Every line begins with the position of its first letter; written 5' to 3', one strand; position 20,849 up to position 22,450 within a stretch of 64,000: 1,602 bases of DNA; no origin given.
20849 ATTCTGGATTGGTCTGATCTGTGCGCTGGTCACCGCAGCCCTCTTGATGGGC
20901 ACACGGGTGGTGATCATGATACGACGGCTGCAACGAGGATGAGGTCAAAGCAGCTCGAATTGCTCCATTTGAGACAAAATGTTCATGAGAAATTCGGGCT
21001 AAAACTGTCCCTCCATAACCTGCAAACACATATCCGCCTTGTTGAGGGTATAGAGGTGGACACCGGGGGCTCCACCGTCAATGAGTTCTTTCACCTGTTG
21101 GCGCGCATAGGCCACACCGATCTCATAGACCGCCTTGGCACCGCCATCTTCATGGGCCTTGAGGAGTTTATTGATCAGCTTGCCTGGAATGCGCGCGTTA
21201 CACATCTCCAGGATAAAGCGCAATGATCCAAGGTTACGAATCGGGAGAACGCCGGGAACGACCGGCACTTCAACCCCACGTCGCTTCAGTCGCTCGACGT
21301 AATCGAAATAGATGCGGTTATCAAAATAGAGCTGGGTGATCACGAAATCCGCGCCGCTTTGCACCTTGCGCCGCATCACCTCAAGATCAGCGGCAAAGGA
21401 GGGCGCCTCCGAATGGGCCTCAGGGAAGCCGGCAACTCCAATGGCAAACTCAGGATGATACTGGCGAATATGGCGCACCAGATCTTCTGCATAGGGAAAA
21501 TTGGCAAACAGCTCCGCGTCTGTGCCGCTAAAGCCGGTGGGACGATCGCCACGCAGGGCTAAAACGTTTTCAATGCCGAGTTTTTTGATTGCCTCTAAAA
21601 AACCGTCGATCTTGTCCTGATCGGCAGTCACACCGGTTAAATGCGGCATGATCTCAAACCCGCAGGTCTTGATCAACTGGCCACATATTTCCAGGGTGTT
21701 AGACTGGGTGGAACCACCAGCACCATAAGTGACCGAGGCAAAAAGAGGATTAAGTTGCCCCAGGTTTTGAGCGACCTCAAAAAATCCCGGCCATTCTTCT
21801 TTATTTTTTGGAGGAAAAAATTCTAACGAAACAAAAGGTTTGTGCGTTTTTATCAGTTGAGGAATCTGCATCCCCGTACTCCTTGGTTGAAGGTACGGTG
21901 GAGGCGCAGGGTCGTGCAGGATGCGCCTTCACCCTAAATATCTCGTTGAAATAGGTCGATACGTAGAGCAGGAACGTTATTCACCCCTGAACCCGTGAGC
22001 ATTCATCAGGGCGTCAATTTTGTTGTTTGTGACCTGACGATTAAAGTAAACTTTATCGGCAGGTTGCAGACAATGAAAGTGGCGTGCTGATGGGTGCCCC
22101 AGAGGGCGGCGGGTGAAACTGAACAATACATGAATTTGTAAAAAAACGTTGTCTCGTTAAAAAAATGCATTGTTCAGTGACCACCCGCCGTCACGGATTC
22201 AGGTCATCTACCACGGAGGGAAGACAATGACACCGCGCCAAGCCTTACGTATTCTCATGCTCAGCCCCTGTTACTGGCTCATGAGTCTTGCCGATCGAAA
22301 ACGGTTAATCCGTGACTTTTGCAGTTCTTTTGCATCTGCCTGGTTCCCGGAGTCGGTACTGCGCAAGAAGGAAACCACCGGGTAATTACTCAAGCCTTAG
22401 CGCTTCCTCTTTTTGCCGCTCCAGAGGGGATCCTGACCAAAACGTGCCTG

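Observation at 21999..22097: MITE cargo is a ~100-nt rod hairpin with compensatory changes and one-strand G-T bias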

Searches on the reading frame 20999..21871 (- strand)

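Call 81: search_protein_families(library=pfam, proteins=[window:20999-21871:-], max_evalue=0.001)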
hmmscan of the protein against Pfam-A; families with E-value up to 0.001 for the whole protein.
window:20999-21871:- (290 aa): 1 family
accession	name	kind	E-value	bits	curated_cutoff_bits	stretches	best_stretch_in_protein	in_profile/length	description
PF02219.23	MTHFR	-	7.3e-82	275.4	24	1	3-287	2-284/287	Methylenetetrahydrofolate reductase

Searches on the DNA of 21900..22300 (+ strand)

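Call 19: search_rna_families(source=window, start=21900, end=22300, threshold=evalue, max_evalue=10, show_alignments=2)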
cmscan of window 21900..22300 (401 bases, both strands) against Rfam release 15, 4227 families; matches with E-value up to 10: 6.
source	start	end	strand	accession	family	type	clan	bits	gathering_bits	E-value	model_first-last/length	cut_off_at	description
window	21999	22097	+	RF04202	MIR5380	Gene; miRNA;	-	32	150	0.00014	1-137/137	no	MIR5380 microRNA precursor family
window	21991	22139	+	RF01581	RUF6-5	Gene; sRNA;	-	25.1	70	0.0081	1-156/156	no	Plasmodium RNA of unknown function RUF6-5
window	22005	22091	+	RF01005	MIR530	Gene; miRNA;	-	23.3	85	0.033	1-172/172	no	MIR530 microRNA precursor family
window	22003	22093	+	RF03719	mir-3914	Gene; miRNA;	-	21.4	97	0.048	1-95/95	no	mir-3914 microRNA precursor family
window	22109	22190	+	RF03709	MIR1878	Gene; miRNA;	-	17.7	70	1.3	1-100/100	no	MIR1878 microRNA precursor family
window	22009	22084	+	RF00801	mir-280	Gene; miRNA;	-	14.9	70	9.3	1-83/83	no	mir-280 microRNA precursor family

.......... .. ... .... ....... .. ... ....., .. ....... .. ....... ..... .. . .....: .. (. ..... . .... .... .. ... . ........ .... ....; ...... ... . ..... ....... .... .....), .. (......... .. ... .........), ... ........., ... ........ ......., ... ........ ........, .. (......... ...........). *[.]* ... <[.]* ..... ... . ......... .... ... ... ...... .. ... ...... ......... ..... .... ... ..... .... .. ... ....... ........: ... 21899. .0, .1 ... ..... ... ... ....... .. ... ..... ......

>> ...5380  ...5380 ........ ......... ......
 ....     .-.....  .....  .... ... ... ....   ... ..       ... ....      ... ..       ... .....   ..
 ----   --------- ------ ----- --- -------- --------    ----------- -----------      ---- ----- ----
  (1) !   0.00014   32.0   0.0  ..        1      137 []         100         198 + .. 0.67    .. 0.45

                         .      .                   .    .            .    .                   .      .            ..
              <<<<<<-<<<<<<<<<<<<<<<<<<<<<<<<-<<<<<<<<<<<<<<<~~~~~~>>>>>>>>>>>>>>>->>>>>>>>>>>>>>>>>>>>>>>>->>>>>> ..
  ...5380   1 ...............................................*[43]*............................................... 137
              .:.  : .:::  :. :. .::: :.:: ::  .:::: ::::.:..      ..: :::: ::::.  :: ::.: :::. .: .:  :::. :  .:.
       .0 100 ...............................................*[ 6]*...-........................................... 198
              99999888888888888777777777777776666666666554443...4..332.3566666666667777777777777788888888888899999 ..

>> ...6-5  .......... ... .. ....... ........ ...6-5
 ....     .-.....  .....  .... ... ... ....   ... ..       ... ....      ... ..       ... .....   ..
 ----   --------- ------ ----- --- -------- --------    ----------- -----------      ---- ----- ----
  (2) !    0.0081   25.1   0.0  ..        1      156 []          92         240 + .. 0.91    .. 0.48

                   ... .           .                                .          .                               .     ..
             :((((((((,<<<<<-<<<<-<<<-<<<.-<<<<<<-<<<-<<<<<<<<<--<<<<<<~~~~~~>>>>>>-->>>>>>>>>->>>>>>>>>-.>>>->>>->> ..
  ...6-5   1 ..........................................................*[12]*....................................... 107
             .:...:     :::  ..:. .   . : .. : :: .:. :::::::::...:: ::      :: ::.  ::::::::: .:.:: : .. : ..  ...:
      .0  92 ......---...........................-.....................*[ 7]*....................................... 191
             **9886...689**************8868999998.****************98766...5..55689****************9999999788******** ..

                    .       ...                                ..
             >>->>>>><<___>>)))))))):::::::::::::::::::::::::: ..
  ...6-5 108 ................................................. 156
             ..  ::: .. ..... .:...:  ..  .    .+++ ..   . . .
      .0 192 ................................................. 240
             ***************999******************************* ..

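Call 84: build_rna_model(alignment_id=A2, structure=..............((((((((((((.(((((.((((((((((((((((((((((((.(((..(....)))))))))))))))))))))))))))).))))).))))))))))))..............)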
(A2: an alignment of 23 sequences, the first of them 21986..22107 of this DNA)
Model R1 built from alignment A2 (23 sequences, 129 columns); structure: as given.
model positions 122; base pairs 45; branch points 0; effective number of sequences 1.82; information 0.59 bits per position. Calibrated on 0.2 Mb of random sequence (short: E-values are rough).
structure used (alignment columns):
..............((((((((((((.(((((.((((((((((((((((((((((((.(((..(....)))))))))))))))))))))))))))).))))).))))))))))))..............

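Call 85: search_with_rna_model(model_id=R1, source=window, filters=off, max_evalue=1, show_alignments=2)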
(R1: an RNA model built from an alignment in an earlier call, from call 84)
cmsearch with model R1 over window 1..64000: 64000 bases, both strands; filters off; matches with E-value up to 1: 9.
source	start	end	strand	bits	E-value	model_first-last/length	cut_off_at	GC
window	21986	22107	+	122.5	9.8e-31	1-122/122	no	0.5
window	42740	42861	+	112.6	4.5e-28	1-122/122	no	0.45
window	42743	42864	-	68.8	2.6e-16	1-122/122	no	0.44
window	21989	22110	-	44.7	7.7e-10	1-122/122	no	0.51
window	46635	46760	-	21.4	0.0014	1-122/122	no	0.51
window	34382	34482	-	12.7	0.31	17-109/122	no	0.52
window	22179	22203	-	12.3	0.39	1-122/122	no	0.68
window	46014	46114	-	11.3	0.72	1-122/122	no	0.38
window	24254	24304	+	10.8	0.98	1-122/122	no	0.47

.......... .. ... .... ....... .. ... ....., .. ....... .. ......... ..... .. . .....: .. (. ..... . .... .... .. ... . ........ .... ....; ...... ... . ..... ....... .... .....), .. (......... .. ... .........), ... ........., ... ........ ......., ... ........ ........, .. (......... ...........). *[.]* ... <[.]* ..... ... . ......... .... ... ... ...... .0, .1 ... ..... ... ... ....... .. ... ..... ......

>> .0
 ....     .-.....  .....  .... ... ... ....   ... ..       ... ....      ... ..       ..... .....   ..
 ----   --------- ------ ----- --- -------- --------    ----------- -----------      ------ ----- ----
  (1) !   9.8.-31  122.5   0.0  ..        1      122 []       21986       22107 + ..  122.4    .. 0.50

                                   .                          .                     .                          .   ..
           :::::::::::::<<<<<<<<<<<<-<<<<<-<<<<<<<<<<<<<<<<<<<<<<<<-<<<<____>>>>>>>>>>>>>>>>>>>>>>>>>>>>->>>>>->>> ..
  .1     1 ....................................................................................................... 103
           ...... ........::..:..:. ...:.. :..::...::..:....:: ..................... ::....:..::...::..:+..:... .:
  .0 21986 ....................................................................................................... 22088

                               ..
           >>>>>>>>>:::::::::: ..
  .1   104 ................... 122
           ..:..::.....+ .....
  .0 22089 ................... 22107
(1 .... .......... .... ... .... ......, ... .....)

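Call 102: search_with_rna_model(model_id=R1, sources=[window, L001, L002, L003, L004, L005, L006, L007, L008, L009, L010, L011, L012, L013, L014, L015, L016, L017, L018, L019, L020, L021, L022, L023, L024, L025, L026, L027, L028, L029, L030, L031, L032, L033, L034, L035, L036, L037, L038, L039, L040, L041, L042, L043, L044, L045, L046, L047, L048, L049, L050, L051, L052, L053, L054, L055, L064, L066, L069, L076, L088, L091, L095, L096, L099, L101, L106, L107, L114, L116, L117, L121, L132, L136, L137, L139, L146, L157, L159, L162, L170, L172, L255, L256, L257], max_evalue=0.00001, make_alignment=true)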
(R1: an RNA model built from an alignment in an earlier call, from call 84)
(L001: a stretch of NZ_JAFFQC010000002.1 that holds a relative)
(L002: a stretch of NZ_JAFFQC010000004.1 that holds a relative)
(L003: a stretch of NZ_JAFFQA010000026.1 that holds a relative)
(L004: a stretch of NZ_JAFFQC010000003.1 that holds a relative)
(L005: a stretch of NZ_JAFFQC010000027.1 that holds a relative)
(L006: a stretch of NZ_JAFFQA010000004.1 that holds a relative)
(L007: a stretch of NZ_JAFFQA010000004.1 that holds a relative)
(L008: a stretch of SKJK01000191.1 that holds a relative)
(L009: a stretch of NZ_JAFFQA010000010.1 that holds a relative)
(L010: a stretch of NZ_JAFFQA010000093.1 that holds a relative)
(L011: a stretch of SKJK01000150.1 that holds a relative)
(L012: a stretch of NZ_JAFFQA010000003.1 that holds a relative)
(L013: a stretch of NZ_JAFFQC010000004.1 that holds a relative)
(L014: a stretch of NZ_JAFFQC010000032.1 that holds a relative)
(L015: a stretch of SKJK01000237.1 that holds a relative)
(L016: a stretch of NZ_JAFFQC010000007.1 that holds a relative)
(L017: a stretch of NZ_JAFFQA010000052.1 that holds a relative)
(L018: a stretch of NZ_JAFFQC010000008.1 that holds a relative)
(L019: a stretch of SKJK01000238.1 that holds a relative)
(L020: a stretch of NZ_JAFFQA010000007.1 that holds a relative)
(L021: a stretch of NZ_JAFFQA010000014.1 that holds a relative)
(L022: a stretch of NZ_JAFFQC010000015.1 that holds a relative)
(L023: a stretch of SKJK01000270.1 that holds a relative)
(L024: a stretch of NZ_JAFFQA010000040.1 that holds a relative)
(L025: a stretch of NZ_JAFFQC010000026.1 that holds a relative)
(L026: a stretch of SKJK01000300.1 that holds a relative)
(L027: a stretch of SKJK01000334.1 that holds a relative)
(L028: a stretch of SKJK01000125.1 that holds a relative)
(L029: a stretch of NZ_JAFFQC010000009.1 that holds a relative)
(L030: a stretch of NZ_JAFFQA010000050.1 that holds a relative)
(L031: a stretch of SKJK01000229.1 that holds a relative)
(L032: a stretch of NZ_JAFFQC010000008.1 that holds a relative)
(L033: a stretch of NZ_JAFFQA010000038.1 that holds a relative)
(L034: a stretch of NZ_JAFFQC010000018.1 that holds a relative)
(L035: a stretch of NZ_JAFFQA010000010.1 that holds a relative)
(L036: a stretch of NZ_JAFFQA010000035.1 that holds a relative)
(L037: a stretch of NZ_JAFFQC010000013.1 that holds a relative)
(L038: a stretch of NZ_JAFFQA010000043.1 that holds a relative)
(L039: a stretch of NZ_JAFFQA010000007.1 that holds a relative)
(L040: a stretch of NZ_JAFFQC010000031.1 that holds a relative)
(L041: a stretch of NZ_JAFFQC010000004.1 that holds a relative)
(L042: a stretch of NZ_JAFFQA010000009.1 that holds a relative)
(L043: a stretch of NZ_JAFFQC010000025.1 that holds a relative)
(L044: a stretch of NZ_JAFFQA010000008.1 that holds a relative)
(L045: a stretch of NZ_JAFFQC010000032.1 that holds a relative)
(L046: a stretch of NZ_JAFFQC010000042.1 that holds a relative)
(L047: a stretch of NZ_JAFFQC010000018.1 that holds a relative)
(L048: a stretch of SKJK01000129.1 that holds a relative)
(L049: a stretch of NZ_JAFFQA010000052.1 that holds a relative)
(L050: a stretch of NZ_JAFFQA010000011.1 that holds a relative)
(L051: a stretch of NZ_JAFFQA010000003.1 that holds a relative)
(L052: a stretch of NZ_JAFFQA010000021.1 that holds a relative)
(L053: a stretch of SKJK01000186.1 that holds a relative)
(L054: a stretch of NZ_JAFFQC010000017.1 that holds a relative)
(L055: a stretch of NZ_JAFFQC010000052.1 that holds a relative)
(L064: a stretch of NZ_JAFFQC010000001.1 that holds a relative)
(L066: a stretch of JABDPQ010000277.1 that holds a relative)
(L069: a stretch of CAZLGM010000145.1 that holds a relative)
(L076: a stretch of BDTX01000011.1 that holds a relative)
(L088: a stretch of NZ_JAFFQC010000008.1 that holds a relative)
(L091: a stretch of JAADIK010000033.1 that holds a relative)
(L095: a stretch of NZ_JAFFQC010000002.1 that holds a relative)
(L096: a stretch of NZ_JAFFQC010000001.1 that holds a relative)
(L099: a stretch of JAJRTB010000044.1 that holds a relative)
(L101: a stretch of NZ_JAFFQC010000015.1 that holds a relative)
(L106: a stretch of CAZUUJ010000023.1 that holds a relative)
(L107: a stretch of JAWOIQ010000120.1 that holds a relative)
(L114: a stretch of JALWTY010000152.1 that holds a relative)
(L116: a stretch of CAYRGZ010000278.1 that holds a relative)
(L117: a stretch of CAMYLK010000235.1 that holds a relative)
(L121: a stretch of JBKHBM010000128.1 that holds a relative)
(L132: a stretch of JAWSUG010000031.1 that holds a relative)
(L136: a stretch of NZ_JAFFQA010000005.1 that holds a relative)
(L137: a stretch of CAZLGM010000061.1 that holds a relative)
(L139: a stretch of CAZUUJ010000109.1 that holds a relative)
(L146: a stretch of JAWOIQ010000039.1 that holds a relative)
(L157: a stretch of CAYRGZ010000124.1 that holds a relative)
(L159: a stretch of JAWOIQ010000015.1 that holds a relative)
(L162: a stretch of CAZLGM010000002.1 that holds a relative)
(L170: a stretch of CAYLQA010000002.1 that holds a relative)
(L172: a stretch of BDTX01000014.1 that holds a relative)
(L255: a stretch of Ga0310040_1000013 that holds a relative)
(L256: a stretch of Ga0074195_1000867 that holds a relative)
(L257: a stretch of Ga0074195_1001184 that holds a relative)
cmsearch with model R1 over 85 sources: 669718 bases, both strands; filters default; matches with E-value up to 0.00001: 175.
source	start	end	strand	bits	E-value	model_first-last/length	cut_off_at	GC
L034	1269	1390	-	142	5.7e-35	1-122/122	no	0.52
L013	1997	2118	+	139.3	3.1e-34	1-122/122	no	0.57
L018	4435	4556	+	138.9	3.9e-34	1-122/122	no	0.57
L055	3113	3234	-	138.7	4.3e-34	1-122/122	no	0.54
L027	2868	2989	+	138.7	4.4e-34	1-122/122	no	0.56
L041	4609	4730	-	138.3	5.6e-34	1-122/122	no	0.53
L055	1680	1801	+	137.8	7.8e-34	1-122/122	no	0.57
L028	4676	4797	+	136.3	2e-33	1-122/122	no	0.54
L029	5587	5708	+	136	2.4e-33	1-122/122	no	0.54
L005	6106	6227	-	135.6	2.9e-33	1-122/122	no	0.56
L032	3175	3296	+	135.6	2.9e-33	1-122/122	no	0.56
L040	1514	1635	+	134.8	4.9e-33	1-122/122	no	0.56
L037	2502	2623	+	134.6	5.7e-33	1-122/122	no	0.56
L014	1843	1964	-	134.2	7e-33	1-122/122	no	0.55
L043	3896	4017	+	134.1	7.8e-33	1-122/122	no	0.54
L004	4790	4911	-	133.9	8.4e-33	1-122/122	no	0.56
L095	2860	2981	-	133.7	9.9e-33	1-122/122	no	0.54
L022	1621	1742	+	133.4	1.1e-32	1-122/122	no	0.54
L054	3026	3147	-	132.6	1.9e-32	1-122/122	no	0.55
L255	784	905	-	132.1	2.6e-32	1-122/122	no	0.53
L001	5231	5352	+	132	2.7e-32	1-122/122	no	0.55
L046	3928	4049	-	131.9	3e-32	1-122/122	no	0.54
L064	2401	2522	+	131.3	4.3e-32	1-122/122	no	0.58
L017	4286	4407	+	131.2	4.5e-32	1-122/122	no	0.48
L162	5261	5382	-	131.2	4.5e-32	1-122/122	no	0.47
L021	6483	6604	+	131.1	4.7e-32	1-122/122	no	0.48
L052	7839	7960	-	131.1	4.7e-32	1-122/122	no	0.48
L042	7228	7349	-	130.9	5.4e-32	1-122/122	no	0.47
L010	3616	3737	+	130.6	6.5e-32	1-122/122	no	0.48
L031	504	625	+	130.3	7.8e-32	1-122/122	no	0.54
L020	3283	3404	+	130.3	7.9e-32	1-122/122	no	0.44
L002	7156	7277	-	129.6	1.2e-31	1-122/122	no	0.54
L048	1822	1943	-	129.1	1.6e-31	1-122/122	no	0.56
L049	5349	5470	-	129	1.8e-31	1-122/122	no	0.45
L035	3185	3306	+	128.7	2.1e-31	1-122/122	no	0.46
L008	7670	7791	+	128.4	2.6e-31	1-122/122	no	0.56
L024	1119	1240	-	128.3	2.7e-31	1-122/122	no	0.46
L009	5662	5783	+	128.3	2.7e-31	1-122/122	no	0.45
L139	96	217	+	128.1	3e-31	1-122/122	no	0.43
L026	846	967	+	128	3.2e-31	1-122/122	no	0.55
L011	2583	2701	+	127.5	4.5e-31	1-119/122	3'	0.54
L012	4909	5030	-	127.2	5.3e-31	1-122/122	no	0.46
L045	5521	5643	-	126.9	6.3e-31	1-122/122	no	0.57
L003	6215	6336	+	126.7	7.2e-31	1-122/122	no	0.47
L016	1249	1370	+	126.7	7.3e-31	1-122/122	no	0.54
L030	7612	7733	-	125.8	1.3e-30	1-122/122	no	0.48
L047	5442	5563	+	124.8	2.4e-30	1-122/122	no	0.53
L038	5967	6088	+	124.7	2.6e-30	1-122/122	no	0.51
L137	284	405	+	123.1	6.9e-30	1-122/122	no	0.49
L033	395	516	+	123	7.2e-30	1-122/122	no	0.47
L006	5529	5650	-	122.7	8.6e-30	1-122/122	no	0.47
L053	3880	4001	+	122.7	9e-30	1-122/122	no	0.56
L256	8922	9043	+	122.4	1e-29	1-122/122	no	0.57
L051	1008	1129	-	121.7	1.7e-29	1-122/122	no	0.47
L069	5838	5959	-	121.5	1.8e-29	1-122/122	no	0.48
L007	5721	5842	+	120.4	3.7e-29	1-122/122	no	0.48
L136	1482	1603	-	118.4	1.2e-28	1-122/122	no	0.46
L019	2993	3114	-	118.2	1.4e-28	1-122/122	no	0.52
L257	6367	6488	-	118.1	1.5e-28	1-122/122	no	0.56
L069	7319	7442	-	117.3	2.5e-28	1-122/122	no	0.43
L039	4608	4729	-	116.7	3.5e-28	1-122/122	no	0.43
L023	6961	7082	-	116.3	4.5e-28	1-122/122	no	0.52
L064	1555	1676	+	116.2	5e-28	1-122/122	no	0.6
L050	5307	5428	+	113.7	2.3e-27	1-122/122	no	0.54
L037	7301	7422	-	113.3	3e-27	1-122/122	no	0.58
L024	321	441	-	112.9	3.7e-27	1-122/122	no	0.46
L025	2321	2438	+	112.8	4e-27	1-122/122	no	0.53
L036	3108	3225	+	112.4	5e-27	1-122/122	no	0.47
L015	1514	1635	+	111.4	9.5e-27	1-122/122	no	0.52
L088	775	892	+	110.7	1.4e-26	1-122/122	no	0.55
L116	894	1014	+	110.7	1.5e-26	1-122/122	no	0.61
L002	5445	5567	-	108.6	5.5e-26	1-122/122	no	0.54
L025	7435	7556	+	107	1.5e-25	1-122/122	no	0.52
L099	3267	3388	-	105.5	3.6e-25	1-122/122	no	0.61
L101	2605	2726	+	96.4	1e-22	1-122/122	no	0.51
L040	4077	4197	-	94.4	3.5e-22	1-122/122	no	0.56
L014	4138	4259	-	93.7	5.3e-22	1-122/122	no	0.61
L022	99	220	+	91.5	2.1e-21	1-122/122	no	0.49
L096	7908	8000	-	89.7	6.4e-21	30-122/122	5'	0.55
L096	5619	5740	+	88.3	1.5e-20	1-122/122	no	0.6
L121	2098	2218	+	79.8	3e-18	1-122/122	no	0.69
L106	5859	5975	+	78.1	8.2e-18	1-122/122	no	0.42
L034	1267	1387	+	75.8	3.5e-17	1-122/122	no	0.53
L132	5001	5123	-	74.2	9.3e-17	1-122/122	no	0.59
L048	3643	3724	-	73.1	1.8e-16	41-122/122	5'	0.54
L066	2122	2243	-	67.4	6.4e-15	1-122/122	no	0.49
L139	99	215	-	64.4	4.1e-14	1-122/122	no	0.42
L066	5478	5599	+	64.4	4.1e-14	1-122/122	no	0.52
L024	1114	1237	+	61.5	2.4e-13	1-122/122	no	0.48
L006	2702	2820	-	60.9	3.6e-13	1-122/122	no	0.5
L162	5263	5379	+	60.6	4.2e-13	1-122/122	no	0.45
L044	2062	2178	+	60.5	4.7e-13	1-122/122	no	0.51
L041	4611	4727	+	59.2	1e-12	1-122/122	no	0.52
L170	1485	1607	-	59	1.1e-12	1-122/122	no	0.57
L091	5375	5496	-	56.9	4.3e-12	1-122/122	no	0.59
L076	4786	4908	+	56.6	4.9e-12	1-122/122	no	0.59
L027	2871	2991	-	55.7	9e-12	1-122/122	no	0.56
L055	3115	3231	+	55.3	1.2e-11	1-122/122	no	0.53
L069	5840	5956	+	55.2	1.2e-11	1-122/122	no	0.47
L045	5523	5640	+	55.1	1.2e-11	1-122/122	no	0.56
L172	3465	3587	+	54.7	1.7e-11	1-122/122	no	0.59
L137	287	407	-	54.5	1.9e-11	1-122/122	no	0.5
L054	3028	3144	+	54.3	2.1e-11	1-122/122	no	0.54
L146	369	546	+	53.9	2.7e-11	1-122/122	no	0.56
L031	507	627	-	53.6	3.2e-11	1-122/122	no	0.55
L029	5590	5710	-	53.4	3.6e-11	1-122/122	no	0.55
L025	2324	2444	-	53.3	4e-11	1-122/122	no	0.54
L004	4788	4908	+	52.7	5.7e-11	1-122/122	no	0.56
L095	2858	2978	+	52.4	6.8e-11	1-122/122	no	0.55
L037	2505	2625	-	52.1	8.1e-11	1-122/122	no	0.56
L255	786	902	+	52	8.7e-11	1-122/122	no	0.52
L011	2586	2694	-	52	8.8e-11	14-122/122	no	0.52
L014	1841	1961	+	51.8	1e-10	1-122/122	no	0.55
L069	7321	7439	+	51.5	1.2e-10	1-122/122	no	0.41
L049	5351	5467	+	51.4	1.3e-10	1-122/122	no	0.44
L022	1624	1744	-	51.1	1.5e-10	1-122/122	no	0.55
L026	849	969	-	50.9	1.7e-10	1-122/122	no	0.55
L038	5970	6091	-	50.7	2e-10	1-122/122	no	0.52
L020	3286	3402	-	50.6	2.1e-10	1-122/122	no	0.44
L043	3899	4019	-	50.4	2.4e-10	1-122/122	no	0.55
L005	6104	6224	+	50.3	2.5e-10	1-122/122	no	0.56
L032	3178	3298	-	50.3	2.5e-10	1-122/122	no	0.56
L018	4438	4558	-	49.7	3.6e-10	1-122/122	no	0.57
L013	2000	2120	-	49.4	4.5e-10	1-122/122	no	0.57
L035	3188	3304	-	49.2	4.8e-10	1-122/122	no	0.44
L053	3883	4007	-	49.1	5.2e-10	1-122/122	no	0.57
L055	1683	1803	-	49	5.7e-10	1-122/122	no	0.58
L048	1820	1940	+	48.5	7.8e-10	1-122/122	no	0.56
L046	3926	4046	+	48.4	7.9e-10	1-122/122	no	0.55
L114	7036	7152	+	48.3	8.8e-10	1-122/122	no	0.63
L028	4679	4799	-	47.8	1.2e-09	1-122/122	no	0.55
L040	1517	1633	-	46.8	2.2e-09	1-122/122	no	0.55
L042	7230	7346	+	46.7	2.3e-09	1-122/122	no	0.45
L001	5234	5354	-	46.3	2.9e-09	1-122/122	no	0.55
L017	4289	4405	-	46.3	3e-09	1-122/122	no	0.47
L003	6218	6334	-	46.3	3e-09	1-122/122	no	0.45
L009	5665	5788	-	46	3.7e-09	1-122/122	no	0.47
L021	6486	6602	-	45.8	4e-09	1-122/122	no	0.46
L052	7841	7957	+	45.8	4e-09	1-122/122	no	0.46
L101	2608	2729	-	45.6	4.5e-09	1-122/122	no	0.51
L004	4550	4671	-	45.3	5.5e-09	1-122/122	no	0.56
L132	5150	5289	+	44.4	9.4e-09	1-122/122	no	0.56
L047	5445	5565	-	44.1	1.1e-08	1-122/122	no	0.54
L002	7154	7274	+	43.5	1.6e-08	1-122/122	no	0.55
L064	2404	2524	-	43.2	2e-08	1-122/122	no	0.59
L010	3619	3735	-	43.1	2.2e-08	1-122/122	no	0.47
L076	2640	2714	+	42.8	2.6e-08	1-122/122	no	0.65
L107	7537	7597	+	42.8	2.6e-08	1-122/122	no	0.69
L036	3111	3223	-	42.5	3.2e-08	1-122/122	no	0.46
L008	7673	7789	-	42.4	3.4e-08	1-122/122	no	0.54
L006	5531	5647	+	41.4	6e-08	1-122/122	no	0.46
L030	7614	7730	+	40.9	8.2e-08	1-122/122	no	0.46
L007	5724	5847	-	40.7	9.8e-08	1-122/122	no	0.48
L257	6365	6485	+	40.6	1e-07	1-122/122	no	0.56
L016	1252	1372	-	40.1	1.4e-07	1-122/122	no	0.55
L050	5310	5427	-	39.7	1.7e-07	1-122/122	no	0.53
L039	4610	4726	+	39.6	1.9e-07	1-122/122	no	0.41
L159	3075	3224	+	39.6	1.9e-07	1-122/122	no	0.57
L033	398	514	-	39.1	2.6e-07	1-122/122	no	0.45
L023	6959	7079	+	38.9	2.9e-07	1-122/122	no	0.52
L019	2991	3111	+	38.7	3.3e-07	1-122/122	no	0.52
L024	316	438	+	38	5e-07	1-122/122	no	0.48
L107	5166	5286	-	37.8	5.8e-07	1-122/122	no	0.61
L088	778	904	-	37.7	6.3e-07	1-122/122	no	0.57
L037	7303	7419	+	36.9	9.9e-07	1-122/122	no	0.57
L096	7906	8000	+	36.9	1e-06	1-96/122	3'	0.56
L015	1517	1637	-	36.7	1.1e-06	1-122/122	no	0.52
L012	4911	5027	+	36.3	1.4e-06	1-122/122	no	0.44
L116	897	1016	-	36.1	1.6e-06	1-122/122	no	0.62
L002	5447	5564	+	33.6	7.5e-06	1-122/122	no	0.53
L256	8925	9045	-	33.4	8.6e-06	1-122/122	no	0.57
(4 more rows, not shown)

Alignment A3: 150 matches aligned to the model, 209 columns, each read 5' to 3' on its own strand. Consensus structure (alignment columns), stored with it:
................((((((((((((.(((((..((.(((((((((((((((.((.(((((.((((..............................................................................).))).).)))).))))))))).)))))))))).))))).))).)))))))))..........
